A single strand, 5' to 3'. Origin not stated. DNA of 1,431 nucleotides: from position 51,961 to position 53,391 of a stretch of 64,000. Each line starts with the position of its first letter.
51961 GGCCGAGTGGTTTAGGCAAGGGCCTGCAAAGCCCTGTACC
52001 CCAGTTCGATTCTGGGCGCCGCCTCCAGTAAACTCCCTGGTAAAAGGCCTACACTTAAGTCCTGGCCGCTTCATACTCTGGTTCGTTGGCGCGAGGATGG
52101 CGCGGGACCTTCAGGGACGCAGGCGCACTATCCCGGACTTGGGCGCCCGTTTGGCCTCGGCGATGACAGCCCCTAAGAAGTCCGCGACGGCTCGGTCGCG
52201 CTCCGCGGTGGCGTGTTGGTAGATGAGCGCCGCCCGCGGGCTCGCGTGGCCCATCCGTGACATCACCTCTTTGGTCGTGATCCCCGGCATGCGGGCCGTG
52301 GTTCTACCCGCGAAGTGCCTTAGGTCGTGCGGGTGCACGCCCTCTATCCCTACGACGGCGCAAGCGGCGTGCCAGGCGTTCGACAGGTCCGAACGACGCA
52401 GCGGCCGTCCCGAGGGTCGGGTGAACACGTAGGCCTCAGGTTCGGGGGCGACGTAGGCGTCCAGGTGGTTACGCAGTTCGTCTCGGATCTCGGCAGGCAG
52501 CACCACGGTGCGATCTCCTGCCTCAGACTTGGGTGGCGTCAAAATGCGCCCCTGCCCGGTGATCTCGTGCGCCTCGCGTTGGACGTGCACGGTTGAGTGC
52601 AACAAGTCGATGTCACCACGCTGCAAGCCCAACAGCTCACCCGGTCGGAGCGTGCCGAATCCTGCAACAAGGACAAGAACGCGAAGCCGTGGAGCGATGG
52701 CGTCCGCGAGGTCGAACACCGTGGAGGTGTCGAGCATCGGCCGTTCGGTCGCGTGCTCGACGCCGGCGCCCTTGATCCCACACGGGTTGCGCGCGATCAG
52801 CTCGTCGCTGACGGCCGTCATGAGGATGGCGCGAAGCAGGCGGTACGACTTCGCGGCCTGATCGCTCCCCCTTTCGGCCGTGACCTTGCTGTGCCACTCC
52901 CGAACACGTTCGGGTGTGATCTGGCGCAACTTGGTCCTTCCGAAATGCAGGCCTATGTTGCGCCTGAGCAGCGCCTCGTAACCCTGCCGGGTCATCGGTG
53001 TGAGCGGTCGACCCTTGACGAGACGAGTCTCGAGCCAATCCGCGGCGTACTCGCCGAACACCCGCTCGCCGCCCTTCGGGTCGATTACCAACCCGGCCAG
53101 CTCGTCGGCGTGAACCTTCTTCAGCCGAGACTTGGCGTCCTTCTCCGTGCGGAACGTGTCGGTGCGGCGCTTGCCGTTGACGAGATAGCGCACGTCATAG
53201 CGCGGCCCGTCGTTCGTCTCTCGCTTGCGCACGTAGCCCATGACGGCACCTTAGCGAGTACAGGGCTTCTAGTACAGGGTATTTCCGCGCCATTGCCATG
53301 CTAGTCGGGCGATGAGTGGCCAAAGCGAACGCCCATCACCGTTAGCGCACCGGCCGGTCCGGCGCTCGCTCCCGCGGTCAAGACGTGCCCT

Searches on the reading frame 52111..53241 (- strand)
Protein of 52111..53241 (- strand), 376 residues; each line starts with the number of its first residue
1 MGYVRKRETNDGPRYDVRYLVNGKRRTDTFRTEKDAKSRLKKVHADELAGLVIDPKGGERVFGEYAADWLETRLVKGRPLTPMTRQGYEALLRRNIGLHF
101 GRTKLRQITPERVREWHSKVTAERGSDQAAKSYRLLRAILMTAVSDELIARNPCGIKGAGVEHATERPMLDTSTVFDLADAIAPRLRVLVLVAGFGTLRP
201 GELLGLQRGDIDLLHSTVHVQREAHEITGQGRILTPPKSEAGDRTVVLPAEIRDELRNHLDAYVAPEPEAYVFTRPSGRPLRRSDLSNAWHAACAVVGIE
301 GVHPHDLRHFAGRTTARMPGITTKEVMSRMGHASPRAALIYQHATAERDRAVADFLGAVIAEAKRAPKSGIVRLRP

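Call 80: search_protein_families(library=pfam, proteins=[window:52111-53241:-], max_evalue=0.01)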
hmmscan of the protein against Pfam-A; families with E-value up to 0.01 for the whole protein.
window:52111-53241:- (376 aa): 3 families
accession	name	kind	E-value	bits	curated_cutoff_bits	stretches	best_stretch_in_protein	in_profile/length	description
PF00589.27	Phage_integrase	-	3.7e-17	63.1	27.1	1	182-347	20-171/172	Phage integrase family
PF14659.12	Phage_int_SAM_3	-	1.8e-05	25.3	22.6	1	62-119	2-56/58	Phage integrase, N-terminal SAM-like domain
PF22022.2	Phage_int_M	-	2.1e-05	25.1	27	1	62-154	1-90/96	Phage integrase central domain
